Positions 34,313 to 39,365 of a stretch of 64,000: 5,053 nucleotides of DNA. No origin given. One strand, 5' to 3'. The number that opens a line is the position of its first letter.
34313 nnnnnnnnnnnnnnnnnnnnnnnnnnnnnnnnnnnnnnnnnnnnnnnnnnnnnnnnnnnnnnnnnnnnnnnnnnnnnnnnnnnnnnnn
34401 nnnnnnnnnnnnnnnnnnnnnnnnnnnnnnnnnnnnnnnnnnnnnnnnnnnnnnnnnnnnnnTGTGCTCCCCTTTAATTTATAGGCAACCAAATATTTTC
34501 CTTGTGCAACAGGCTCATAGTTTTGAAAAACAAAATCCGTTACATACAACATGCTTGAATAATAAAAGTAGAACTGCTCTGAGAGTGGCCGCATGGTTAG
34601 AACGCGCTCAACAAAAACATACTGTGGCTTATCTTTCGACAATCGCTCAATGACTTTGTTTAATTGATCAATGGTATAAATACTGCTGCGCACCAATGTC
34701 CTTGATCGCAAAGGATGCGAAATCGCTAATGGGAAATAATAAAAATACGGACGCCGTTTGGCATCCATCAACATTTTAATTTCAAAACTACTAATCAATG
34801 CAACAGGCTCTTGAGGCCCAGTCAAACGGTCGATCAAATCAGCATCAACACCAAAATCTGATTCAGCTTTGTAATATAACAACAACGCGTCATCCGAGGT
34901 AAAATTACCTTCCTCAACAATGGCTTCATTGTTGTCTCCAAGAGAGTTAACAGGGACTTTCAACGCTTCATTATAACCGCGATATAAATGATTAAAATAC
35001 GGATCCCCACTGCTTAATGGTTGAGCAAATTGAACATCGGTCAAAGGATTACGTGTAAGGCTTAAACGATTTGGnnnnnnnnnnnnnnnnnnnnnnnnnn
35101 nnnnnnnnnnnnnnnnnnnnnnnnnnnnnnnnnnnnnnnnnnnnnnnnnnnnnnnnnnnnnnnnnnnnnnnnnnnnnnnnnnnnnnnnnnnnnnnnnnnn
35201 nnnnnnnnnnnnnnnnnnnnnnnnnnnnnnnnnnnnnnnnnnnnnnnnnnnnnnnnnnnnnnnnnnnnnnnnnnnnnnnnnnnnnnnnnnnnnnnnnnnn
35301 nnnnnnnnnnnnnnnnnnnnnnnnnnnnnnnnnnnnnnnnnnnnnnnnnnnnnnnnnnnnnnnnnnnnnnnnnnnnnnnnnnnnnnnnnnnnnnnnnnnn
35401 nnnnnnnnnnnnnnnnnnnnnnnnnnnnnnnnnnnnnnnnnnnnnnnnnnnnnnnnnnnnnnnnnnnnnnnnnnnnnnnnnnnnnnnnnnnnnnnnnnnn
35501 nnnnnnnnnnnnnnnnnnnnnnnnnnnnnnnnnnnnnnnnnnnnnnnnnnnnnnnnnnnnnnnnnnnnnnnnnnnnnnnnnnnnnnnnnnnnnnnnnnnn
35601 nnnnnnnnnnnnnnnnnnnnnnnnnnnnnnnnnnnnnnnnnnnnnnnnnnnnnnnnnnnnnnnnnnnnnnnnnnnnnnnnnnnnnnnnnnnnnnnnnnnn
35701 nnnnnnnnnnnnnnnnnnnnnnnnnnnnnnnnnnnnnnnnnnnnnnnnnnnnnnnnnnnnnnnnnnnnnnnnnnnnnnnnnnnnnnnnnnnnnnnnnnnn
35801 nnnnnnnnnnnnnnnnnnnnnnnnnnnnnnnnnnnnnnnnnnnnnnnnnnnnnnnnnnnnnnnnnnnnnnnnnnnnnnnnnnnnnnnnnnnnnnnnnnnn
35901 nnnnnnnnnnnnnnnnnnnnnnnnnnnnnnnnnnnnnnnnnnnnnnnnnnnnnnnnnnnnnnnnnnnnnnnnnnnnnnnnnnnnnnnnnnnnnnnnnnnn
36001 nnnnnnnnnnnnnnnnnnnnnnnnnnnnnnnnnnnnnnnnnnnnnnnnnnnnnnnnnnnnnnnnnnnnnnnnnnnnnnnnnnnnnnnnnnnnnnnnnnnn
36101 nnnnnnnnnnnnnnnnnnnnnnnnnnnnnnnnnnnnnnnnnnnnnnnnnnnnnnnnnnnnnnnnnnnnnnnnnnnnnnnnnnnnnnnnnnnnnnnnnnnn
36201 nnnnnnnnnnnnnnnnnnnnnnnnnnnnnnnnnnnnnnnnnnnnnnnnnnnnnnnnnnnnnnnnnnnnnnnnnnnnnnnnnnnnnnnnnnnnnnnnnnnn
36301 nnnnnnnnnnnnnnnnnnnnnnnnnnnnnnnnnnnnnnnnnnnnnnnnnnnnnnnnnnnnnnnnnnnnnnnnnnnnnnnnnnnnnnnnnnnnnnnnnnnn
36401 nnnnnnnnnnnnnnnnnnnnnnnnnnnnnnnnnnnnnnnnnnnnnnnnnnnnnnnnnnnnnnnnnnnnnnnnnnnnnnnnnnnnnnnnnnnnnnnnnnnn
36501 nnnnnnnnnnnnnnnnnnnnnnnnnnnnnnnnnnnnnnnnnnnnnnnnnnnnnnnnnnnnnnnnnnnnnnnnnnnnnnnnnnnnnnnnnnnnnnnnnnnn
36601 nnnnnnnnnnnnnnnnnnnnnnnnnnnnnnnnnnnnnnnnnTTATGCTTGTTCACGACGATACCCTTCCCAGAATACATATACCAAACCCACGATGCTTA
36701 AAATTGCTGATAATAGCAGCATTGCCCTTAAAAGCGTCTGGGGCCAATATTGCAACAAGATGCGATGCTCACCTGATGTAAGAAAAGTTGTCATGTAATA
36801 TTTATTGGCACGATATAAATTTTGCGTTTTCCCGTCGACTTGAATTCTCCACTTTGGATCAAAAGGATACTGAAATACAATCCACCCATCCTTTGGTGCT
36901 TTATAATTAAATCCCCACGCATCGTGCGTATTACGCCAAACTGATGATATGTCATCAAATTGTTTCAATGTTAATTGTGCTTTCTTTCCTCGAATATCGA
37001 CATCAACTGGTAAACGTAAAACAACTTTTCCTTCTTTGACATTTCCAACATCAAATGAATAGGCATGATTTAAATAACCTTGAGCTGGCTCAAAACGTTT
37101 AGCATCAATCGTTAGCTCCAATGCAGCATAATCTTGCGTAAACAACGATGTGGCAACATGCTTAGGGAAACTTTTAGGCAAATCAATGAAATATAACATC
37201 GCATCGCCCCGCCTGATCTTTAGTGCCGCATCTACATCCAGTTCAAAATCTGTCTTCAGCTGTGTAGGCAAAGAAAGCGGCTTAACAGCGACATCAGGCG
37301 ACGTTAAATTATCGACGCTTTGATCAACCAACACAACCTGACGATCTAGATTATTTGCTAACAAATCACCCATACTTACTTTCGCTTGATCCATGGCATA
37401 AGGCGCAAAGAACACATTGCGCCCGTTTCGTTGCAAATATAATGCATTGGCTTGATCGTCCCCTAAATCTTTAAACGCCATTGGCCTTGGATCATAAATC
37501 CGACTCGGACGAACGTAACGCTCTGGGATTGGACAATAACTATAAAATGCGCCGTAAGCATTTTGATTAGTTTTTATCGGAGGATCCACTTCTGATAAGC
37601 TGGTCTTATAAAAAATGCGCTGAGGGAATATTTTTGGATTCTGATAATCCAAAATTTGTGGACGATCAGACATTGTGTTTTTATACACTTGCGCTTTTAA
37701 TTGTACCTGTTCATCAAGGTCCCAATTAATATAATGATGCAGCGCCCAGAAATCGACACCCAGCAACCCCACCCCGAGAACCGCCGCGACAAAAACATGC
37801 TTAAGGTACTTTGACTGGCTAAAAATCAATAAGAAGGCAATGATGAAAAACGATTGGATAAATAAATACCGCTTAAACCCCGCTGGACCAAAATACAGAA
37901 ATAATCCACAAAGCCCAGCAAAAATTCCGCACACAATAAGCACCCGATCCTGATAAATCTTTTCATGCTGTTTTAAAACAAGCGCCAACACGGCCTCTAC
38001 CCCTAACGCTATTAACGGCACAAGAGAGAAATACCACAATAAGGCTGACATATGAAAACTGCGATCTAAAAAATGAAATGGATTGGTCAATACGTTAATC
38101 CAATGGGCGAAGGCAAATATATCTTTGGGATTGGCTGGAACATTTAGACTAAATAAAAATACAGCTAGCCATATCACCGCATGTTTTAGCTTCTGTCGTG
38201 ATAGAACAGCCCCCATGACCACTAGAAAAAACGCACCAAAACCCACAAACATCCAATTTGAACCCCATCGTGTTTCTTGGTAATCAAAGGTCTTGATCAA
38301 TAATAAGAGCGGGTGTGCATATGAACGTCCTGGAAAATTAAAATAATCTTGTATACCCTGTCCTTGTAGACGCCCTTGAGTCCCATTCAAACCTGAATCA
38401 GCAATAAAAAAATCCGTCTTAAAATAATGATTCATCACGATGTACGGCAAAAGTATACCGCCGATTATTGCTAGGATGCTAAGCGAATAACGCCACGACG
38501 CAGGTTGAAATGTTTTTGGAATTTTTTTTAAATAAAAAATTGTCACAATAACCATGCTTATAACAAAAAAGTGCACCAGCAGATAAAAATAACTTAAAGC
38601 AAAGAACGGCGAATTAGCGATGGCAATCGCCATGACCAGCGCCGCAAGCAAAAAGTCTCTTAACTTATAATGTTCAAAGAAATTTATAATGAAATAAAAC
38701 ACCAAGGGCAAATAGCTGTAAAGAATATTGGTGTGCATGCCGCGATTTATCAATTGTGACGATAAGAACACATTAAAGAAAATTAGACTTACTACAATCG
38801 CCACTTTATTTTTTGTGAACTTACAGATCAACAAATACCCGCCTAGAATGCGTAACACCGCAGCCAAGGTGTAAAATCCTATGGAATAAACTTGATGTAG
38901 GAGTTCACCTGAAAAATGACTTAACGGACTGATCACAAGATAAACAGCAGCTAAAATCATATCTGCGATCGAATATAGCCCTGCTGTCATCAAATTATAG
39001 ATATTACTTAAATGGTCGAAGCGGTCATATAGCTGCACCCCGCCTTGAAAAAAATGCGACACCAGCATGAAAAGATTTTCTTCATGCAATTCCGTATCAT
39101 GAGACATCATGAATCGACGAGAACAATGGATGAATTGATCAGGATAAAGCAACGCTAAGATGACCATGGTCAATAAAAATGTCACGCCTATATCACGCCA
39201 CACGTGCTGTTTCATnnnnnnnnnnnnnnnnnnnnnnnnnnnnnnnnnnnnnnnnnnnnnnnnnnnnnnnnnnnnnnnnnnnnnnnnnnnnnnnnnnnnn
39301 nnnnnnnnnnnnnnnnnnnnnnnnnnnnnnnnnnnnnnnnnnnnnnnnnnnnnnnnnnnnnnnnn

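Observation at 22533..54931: Expanded paralogous family (A) of 600-800-aa polytopic membrane proteins with an unrecognised conserved C-terminal domain: six full-length, one truncated and one split copy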

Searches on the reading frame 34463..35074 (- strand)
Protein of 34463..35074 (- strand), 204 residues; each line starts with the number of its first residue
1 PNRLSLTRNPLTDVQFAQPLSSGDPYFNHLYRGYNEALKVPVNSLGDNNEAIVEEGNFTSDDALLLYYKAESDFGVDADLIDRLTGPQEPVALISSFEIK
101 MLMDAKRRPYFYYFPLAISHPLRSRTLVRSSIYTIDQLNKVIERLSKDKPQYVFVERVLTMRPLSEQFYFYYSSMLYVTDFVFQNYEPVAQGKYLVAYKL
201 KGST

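Call 61: predict_structure(alignment_id=A6)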
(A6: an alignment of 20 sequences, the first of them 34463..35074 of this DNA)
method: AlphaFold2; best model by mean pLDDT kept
length: 204 residues; sequences in the alignment: 20
mean_pLDDT: 90.0   pTM: 0.87
mean pLDDT of the five models: 90.0, 89.9, 84.3, 83.0, 81.9
residues with pLDDT >= 90: 135; 70-90: 58; 50-70: 9; < 50: 2
segments of 3 or more residues with pLDDT < 50: none
pLDDT, mean of each block of 10 residues (from residue 1): 62 74 76 85 93 85 89 96 96 96 97 91 92 95 97 97 90 93 98 98 84
secondary structure, 60 per line:
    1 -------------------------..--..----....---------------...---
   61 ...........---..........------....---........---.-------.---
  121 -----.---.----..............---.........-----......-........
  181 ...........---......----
elements in order: H61-71 H75-84 E91-94 H98-105 H135-148 E152-156 H157-160 H166-171 H173-185 E186-191 E195-200

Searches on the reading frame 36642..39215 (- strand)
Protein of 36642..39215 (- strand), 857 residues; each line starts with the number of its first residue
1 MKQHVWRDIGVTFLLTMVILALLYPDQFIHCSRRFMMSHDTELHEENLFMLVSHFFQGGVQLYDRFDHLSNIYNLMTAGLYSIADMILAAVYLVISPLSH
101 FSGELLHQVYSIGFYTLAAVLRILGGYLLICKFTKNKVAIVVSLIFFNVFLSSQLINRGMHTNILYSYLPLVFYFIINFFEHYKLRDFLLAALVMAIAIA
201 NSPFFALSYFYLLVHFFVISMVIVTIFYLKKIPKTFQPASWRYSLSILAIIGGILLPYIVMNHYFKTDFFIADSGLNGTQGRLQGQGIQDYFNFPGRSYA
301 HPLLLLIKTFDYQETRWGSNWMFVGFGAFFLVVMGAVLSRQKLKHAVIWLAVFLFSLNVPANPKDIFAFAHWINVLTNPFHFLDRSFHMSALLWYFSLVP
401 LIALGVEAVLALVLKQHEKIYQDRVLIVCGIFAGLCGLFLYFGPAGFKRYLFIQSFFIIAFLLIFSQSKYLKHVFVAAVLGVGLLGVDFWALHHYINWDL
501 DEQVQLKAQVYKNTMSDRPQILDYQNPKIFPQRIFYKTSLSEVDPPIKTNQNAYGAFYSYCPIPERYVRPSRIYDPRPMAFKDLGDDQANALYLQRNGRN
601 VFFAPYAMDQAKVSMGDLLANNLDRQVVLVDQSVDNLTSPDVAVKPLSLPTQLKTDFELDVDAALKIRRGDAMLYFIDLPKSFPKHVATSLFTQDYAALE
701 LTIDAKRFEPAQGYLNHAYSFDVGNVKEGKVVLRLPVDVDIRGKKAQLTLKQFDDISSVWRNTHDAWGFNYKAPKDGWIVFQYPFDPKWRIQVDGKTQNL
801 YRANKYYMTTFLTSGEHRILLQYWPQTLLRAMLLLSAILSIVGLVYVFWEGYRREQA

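Call 5: search_protein_families(library=pfam, proteins=[window:36642-39215:-], max_evalue=0.01)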
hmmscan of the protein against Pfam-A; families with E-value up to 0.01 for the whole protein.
window:36642-39215:- (857 aa): 1 family
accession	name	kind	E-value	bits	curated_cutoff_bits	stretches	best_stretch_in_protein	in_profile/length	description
PF09586.16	YfhO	-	1.5e-09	37.3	28.5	1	767-834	766-833/835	Bacterial membrane protein YfhO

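Call 7: search_protein_families(library=ncbifam, proteins=[window:36642-39215:-], max_evalue=0.1)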
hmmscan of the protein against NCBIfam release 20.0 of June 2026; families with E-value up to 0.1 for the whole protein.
window:36642-39215:- (857 aa): 0 families
